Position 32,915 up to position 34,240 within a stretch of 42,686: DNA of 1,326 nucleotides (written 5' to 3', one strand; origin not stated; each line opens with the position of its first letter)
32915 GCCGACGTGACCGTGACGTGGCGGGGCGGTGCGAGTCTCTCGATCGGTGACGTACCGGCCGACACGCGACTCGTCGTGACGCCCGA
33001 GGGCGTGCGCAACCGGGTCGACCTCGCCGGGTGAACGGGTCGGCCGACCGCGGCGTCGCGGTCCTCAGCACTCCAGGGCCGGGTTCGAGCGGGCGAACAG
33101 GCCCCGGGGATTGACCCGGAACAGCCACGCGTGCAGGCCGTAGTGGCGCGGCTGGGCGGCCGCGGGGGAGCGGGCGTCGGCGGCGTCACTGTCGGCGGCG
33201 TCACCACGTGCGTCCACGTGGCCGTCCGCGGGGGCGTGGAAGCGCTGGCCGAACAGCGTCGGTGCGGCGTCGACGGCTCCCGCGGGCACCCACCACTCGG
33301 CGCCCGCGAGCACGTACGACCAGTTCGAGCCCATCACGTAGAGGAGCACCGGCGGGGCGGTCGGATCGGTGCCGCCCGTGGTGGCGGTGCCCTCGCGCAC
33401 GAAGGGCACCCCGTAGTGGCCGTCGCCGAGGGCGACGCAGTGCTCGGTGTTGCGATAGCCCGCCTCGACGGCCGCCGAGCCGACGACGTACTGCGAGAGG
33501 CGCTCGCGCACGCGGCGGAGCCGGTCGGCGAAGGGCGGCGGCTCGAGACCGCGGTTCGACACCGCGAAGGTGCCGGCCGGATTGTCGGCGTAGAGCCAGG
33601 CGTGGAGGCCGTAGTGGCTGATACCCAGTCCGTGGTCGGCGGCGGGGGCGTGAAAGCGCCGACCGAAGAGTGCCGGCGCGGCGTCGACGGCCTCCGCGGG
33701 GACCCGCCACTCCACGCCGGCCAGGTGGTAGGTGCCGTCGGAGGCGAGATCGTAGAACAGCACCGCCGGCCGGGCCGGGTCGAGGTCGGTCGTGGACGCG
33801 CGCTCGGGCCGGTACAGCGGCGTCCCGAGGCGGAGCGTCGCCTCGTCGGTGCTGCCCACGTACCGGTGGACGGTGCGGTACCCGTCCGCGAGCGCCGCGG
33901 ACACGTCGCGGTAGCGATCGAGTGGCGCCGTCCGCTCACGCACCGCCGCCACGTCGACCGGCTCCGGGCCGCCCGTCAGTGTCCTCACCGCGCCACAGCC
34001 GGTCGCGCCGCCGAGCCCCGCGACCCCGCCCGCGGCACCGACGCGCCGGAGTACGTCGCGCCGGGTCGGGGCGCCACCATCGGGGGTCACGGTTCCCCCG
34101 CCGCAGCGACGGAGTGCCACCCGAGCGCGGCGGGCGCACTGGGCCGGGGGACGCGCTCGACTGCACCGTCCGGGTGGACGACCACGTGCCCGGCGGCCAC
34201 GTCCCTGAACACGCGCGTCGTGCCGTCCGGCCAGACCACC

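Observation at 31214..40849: Three CRTAC1-like FG-GAP/ASPIC paralogs clustered with a MoxR ATPase, an ABC-2 exporter pair and a duplicated-domain Tat protein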

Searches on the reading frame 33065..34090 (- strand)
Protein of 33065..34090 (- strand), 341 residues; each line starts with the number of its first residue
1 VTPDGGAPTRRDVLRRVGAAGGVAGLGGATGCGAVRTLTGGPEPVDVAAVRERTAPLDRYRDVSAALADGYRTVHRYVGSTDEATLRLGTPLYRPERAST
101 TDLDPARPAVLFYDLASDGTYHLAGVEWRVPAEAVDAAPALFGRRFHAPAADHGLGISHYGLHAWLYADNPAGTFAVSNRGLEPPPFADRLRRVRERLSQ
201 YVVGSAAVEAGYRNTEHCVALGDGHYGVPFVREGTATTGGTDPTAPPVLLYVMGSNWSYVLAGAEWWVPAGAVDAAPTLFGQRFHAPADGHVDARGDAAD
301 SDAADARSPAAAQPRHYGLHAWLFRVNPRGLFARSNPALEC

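Call 10: search_protein_families(library=pfam, proteins=[window:33065-34090:-], max_evalue=0.01)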
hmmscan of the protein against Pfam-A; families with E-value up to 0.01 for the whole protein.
window:33065-34090:- (341 aa): 0 families

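Call 11: search_protein_families(library=ncbifam, proteins=[window:33065-34090:-], max_evalue=0.01)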
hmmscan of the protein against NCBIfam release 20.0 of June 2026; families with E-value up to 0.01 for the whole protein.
window:33065-34090:- (341 aa): 1 family
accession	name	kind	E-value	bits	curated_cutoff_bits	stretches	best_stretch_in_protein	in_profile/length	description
TIGR01409.1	TAT_signal_seq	domain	0.0042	17.4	16.7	0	9-28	2-21/29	twin-arginine translocation signal domain-containing protein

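Call 23: find_homologous_proteins(query=window:33065-34090:-)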
Query window:33065-34090:- (341 aa): 64 proteins with E <= 0.001 among 8000 candidates.
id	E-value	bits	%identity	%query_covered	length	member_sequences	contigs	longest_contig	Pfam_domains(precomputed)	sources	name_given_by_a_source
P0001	1.1e-226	770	100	100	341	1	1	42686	-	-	-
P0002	6.4e-83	297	48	92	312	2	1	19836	-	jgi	jgi:hypothetical protein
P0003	1.7e-82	295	47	97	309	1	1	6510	-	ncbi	ncbi:MAG: hypothetical protein ABEJ85_04895 [Haloarculaceae archaeon]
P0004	7.6e-82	293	48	98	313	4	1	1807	-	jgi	-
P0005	1.1e-77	280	48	89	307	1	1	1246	-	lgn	-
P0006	2.8e-77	278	48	94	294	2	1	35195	-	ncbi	ncbi:MAG: hypothetical protein ABEJ26_12280 [Halosimplex sp.]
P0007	6.4e-77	277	45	98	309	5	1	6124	-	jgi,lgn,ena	-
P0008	4.2e-76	274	47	88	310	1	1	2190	-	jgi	jgi:hypothetical protein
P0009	1.3e-75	273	45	89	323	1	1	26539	-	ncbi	ncbi:MAG: twin-arginine translocation signal domain-containing protein [Haloarculaceae archaeon]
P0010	1.4e-75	273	46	98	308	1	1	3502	-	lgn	-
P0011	5.3e-74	268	45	98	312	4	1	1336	-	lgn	-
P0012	1.5e-73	266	47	88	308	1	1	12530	-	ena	-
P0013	5.2e-73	264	45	86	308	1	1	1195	-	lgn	-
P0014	1.0e-72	263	44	97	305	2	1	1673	-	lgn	-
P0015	4.6e-72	261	42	98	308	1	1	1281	-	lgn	-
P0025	2.3e-69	252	43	98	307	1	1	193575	-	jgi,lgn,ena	-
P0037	1.3e-63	233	46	89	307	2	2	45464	-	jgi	jgi:hypothetical protein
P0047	5.0e-60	222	42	98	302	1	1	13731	-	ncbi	ncbi:MAG: hypothetical protein ABEJ05_05730 [Haloglomus sp.]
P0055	4.2e-54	202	40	99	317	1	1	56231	-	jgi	jgi:hypothetical protein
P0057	1.7e-53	200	44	68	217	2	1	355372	-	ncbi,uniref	ncbi:hypothetical protein [Halosimplex amylolyticum]|uniref:hypothetical protein n=1 Tax=Halosimplex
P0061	2.6e-52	196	42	85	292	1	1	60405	-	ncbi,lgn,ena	-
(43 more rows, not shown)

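Call 26: find_encoding_contigs(protein=P0025, flank=10000, max_places=2)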
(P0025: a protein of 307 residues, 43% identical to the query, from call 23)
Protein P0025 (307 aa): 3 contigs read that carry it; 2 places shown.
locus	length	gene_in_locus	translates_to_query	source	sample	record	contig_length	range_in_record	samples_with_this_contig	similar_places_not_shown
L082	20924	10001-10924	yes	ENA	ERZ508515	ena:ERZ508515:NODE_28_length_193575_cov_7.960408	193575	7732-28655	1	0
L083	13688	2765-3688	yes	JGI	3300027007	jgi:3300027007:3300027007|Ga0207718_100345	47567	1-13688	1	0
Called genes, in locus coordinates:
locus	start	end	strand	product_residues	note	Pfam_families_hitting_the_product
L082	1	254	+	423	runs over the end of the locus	PF02515:CoA_transf_3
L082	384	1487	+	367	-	PF00005:ABC_tran, PF17912:OB_MalK, PF08402:TOBE_2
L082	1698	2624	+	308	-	PF00528:BPD_transp_1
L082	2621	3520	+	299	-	PF00528:BPD_transp_1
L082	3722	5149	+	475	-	-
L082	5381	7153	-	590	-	PF01839:FG-GAP (faint), PF13517:FG-GAP_3, PF07593:UnbV_ASPIC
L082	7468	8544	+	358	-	PF04909:Amidohydro_2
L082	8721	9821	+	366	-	PF04909:Amidohydro_2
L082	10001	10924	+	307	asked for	-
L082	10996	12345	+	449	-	PF24152:DUF7405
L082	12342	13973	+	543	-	PF01839:FG-GAP (faint), PF13517:FG-GAP_3, PF07593:UnbV_ASPIC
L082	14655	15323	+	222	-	PF01987:AIM24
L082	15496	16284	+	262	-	PF00561:Abhydrolase_1, PF12146:Hydrolase_4, PF12697:Abhydrolase_6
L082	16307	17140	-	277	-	PF02679:ComA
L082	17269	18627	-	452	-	PF03972:MmgE_PrpD_N, PF19305:MmgE_PrpD_C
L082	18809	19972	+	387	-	PF02746:MR_MLE_N (weak), PF13378:MR_MLE_C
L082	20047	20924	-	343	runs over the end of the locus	PF08240:ADH_N, PF16912:Glu_dehyd_C, PF00107:ADH_zinc_N, PF13602:ADH_zinc_N_2 (weak)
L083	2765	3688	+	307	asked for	-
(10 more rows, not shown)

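Call 27: find_encoding_contigs(protein=P0055, flank=10000, max_places=2)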
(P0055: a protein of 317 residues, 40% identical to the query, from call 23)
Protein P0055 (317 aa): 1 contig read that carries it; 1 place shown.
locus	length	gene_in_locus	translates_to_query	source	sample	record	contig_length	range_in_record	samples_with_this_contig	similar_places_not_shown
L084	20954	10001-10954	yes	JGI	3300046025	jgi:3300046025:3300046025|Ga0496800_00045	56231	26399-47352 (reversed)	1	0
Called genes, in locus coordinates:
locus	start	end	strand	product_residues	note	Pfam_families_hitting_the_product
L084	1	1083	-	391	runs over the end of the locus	PF10509:GalKase_gal_bdg, PF00288:GHMP_kinases_N, PF08544:GHMP_kinases_C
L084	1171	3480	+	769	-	PF00128:Alpha-amylase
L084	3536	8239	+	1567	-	PF25978:DUF7997, PF09137:Glucodextran_N, PF00723:Glyco_hydro_15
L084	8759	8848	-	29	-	-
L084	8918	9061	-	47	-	-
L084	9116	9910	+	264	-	PF07690:MFS_1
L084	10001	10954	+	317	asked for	-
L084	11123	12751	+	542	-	PF01839:FG-GAP (faint), PF13517:FG-GAP_3, PF07593:UnbV_ASPIC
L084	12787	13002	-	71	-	-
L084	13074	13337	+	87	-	-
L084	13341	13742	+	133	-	PF01850:PIN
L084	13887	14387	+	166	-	-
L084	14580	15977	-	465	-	PF01964:ThiC_Rad_SAM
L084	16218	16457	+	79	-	PF01402:RHH_1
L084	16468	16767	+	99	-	-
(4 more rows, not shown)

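Call 30: find_encoding_contigs(protein=P0057, flank=10000, max_places=2)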
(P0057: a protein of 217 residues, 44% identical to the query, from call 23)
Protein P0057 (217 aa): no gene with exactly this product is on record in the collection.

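Call 31: find_encoding_contigs(protein=P0002, flank=10000, max_places=2)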
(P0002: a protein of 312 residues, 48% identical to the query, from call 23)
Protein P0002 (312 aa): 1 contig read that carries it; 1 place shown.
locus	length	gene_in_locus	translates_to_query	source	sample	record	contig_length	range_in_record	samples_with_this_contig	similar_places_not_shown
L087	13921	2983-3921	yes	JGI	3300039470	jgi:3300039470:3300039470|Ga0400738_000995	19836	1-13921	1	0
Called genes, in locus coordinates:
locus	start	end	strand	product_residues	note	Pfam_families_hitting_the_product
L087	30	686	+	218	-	PF00884:Sulfatase, PF16347:SGSH_C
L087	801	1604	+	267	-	PF13546:DDE_5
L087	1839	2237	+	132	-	-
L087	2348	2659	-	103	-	PF12760:Zn_ribbon_IS1595, PF03811:Zn_ribbon_InsA (weak)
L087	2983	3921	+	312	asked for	-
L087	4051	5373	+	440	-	PF24152:DUF7405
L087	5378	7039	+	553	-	PF01839:FG-GAP (faint), PF13517:FG-GAP_3, PF07593:UnbV_ASPIC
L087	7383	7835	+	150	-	PF13384:HTH_23, PF13518:HTH_28 (weak), PF13551:HTH_29, PF13565:HTH_32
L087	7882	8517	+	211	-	PF13358:DDE_3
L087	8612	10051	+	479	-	PF13378:MR_MLE_C (weak)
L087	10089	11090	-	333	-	PF01408:GFO_IDH_MocA, PF22725:GFO_IDH_MocA_C3 (weak)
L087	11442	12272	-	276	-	PF01261:AP_endonuc_2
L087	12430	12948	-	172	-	PF01609:DDE_Tnp_1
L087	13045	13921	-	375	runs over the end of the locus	PF01408:GFO_IDH_MocA, PF02894:GFO_IDH_MocA_C, PF22725:GFO_IDH_MocA_C3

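Call 35: find_related_loci(query=A2, collection=metagenome_contigs, flank=10000)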
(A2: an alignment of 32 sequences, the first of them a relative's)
Query A2 (341 aa) in metagenome_contigs; peptide patterns used: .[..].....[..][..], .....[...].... (x = any residue, [..] = any of these).
15 stretches matched a pattern; 6 encode a relative of the query (tblastn E <= 1e-3); 6 distinct loci.
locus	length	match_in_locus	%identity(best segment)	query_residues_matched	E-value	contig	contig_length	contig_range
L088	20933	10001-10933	46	10-341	9e-82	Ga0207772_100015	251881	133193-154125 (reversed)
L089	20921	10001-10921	45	9-341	1e-77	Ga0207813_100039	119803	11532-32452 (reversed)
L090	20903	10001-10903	43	9-341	2e-77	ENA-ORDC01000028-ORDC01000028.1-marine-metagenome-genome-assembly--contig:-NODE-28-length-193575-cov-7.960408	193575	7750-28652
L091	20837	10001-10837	44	40-341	3e-74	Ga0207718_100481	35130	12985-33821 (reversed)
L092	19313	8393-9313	46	9-341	1e-86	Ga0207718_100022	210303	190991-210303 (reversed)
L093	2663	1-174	49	130-341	3e-17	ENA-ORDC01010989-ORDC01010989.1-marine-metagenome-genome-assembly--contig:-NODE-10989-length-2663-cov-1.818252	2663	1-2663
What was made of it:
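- Tried and rejected: It returned only six loci because the two peptide patterns used are strict (call 35).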

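Call 41: search_protein_families(library=pfam, proteins=[L082:10996-12345:+, L091:8105-8920:-, L091:8917-9705:-, L091:6273-8075:+, L091:9860-10840:+, L091:1877-3508:+, L091:3563-5815:+, L091:10856-13303:+, L091:567-1556:+, L091:13346-14185:-], max_evalue=0.01)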
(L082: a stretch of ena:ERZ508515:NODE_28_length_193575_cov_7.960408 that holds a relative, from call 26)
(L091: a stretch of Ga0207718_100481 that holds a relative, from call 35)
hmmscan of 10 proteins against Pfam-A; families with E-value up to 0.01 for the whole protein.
L082:10996-12345:+ (449 aa): 1 family
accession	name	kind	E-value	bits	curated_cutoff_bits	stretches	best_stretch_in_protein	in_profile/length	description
PF24152.1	DUF7405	-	1.8e-116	389.3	27.1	1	82-434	1-347/347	Family of unknown function (DUF7405)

L091:8105-8920:- (271 aa): 2 families
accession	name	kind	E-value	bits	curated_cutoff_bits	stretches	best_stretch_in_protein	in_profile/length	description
PF12679.13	ABC2_membrane_2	-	1.2e-36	126.9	27.2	1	6-270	3-283/283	ABC-2 family transporter protein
PF12730.13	ABC2_membrane_4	-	0.0064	16.9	27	1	18-164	13-166/179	ABC-2 family transporter protein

L091:8917-9705:- (262 aa): 8 families
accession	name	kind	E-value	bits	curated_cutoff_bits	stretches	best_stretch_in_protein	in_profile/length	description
PF00005.33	ABC_tran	-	2.4e-27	96.7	25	1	31-168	2-136/137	ABC transporter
PF13304.12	AAA_21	-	6.1e-17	63.1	27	2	139-198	236-298/304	AAA domain, putative AbiEii toxin, Type IV TA system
PF13175.12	AAA_15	-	0.00042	20.5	32.1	1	30-65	14-48/374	AAA ATPase domain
PF13604.12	AAA_30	-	0.00045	20.5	27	1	40-91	18-68/191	AAA domain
PF02463.25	SMC_N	-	0.00087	19.2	40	0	41-58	25-42/220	RecF/RecN/SMC N terminal domain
PF13555.12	AAA_29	-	0.0014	18.8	27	1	35-57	17-39/61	P-loop containing region of AAA domain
PF13476.12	AAA_23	-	0.0017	19.5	27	1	42-60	21-39/201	AAA domain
PF13401.12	AAA_22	-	0.0066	17.2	27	0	41-66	6-31/130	AAA domain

L091:6273-8075:+ (600 aa): 3 families
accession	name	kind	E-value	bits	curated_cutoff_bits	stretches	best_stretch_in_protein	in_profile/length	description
PF13517.12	FG-GAP_3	-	1.6e-39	134.7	26.9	5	275-335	1-61/61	FG-GAP-like repeat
PF01839.29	FG-GAP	-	8.9e-14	51.4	22.1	1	322-337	7-22/37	FG-GAP repeat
PF07593.17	UnbV_ASPIC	-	1.8e-13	50.6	23.4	1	522-588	2-68/68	ASPIC and UnbV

L091:9860-10840:+ (326 aa): 0 families

L091:1877-3508:+ (543 aa): 4 families
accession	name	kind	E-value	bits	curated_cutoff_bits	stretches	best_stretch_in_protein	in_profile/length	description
PF13517.12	FG-GAP_3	-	9e-37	125.9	26.9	5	229-289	1-61/61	FG-GAP-like repeat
PF01839.29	FG-GAP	-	1e-16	60.8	22.1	1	153-170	4-21/37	FG-GAP repeat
PF07593.17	UnbV_ASPIC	-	1.6e-13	50.8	23.4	1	464-527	2-67/68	ASPIC and UnbV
PF16743.10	PliI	-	0.0077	16.4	27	0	188-253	32-90/123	Periplasmic lysozyme inhibitor of I-type lysozyme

L091:3563-5815:+ (750 aa): 3 families
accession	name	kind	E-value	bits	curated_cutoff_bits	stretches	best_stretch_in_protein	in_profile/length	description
PF13517.12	FG-GAP_3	-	4.9e-34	117.2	26.9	4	201-263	1-61/61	FG-GAP-like repeat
PF01839.29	FG-GAP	-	3.9e-12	46.2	22.1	1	194-217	2-25/37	FG-GAP repeat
PF07593.17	UnbV_ASPIC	-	3.2e-07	30.6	23.4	1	629-697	1-68/68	ASPIC and UnbV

L091:10856-13303:+ (815 aa): 3 families
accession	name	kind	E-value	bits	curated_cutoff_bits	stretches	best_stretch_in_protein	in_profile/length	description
PF23960.2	DUF7289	-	6.1e-17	62.4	27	1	43-275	1-217/238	Family of unknown function (DUF7289)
PF00092.34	VWA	-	1.4e-06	29.1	23.8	1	471-595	66-171/174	von Willebrand factor type A domain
PF13519.12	VWA_2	-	0.00061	20.8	27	0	365-513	1-106/107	von Willebrand factor type A domain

L091:567-1556:+ (329 aa): 1 family
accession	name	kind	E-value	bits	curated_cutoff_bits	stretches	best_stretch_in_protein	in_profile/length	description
PF19093.5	DUF5781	-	1.5e-122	408.1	25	1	81-322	1-243/243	Family of unknown function (DUF5781)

L091:13346-14185:- (279 aa): 1 family
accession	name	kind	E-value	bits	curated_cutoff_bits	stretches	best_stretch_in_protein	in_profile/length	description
PF23960.2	DUF7289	-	1.6e-44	152.7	27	1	33-275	1-237/238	Family of unknown function (DUF7289)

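Call 42: search_solved_structures(query=L082:10996-12345:+, max_evalue=1)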
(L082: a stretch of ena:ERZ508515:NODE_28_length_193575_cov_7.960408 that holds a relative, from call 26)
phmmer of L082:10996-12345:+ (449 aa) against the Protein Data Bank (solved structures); distinct sequences matched with E-value up to 1: 11.
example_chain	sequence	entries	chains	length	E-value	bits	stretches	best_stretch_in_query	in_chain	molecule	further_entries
1trf_A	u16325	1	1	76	0.14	14.3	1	142-198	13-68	TROPONIN C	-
1npq_A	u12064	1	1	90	0.17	14.1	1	142-198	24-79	Troponin C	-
1avs_A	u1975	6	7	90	0.2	13.8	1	142-198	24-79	TROPONIN C | N-TROPONIN C | TROPONIN-C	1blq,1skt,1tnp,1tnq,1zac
1smg_A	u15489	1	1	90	0.28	13.4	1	142-198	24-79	TROPONIN C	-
4cja_A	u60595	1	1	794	0.29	13.3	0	16-52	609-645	BURRH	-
4cj9_A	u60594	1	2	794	0.31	13.2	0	16-52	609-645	BURRH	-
5tnc_A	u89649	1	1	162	0.41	12.8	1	142-198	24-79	TROPONIN-C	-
4tnc_A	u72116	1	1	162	0.45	12.7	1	142-198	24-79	TROPONIN C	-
2w49_0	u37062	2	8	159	0.5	12.5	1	142-198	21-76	TROPONIN C, SKELETAL MUSCLE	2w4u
1ncx_A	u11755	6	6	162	0.51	12.5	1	142-198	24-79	TROPONIN C | Troponin C, skeletal muscle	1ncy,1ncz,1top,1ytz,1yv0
7kaa_A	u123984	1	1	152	0.68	12.1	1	142-198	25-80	Troponin C, skeletal muscle,Troponin I, fast skeletal muscle chimera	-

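Call 43: predict_structure(alignment_id=A2)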
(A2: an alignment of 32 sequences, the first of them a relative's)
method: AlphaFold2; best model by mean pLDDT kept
length: 341 residues; sequences in the alignment: 32
mean_pLDDT: 85.3   pTM: 0.80
mean pLDDT of the five models: 85.3, 85.0, 84.1, 84.0, 83.6
residues with pLDDT >= 90: 238; 70-90: 36; 50-70: 30; < 50: 37
segments of 3 or more residues with pLDDT < 50: 1-4, 21-31, 33-38, 296-309
pLDDT, mean of each block of 10 residues (from residue 1): 53 63 44 47 82 97 97 77 72 93 96 97 97 97 94 83 96 94 93 95 97 93 92 95 97 93 97 98 95 50 46 90 96 95 78
secondary structure, 60 per line:
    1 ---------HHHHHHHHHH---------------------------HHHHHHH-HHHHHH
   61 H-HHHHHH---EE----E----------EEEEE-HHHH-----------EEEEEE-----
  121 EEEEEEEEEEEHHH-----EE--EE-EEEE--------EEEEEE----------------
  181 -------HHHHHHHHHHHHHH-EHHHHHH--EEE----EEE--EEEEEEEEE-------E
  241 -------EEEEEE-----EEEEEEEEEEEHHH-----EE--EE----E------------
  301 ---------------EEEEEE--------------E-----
elements in order: H10-19 H47-53 H55-61 H63-68 E89-93 H95-98 E110-115 E121-131 E147-150 E159-164 H188-201 H204-209 E212-214 E219-221 E224-232 E248-253 E259-269 E316-321
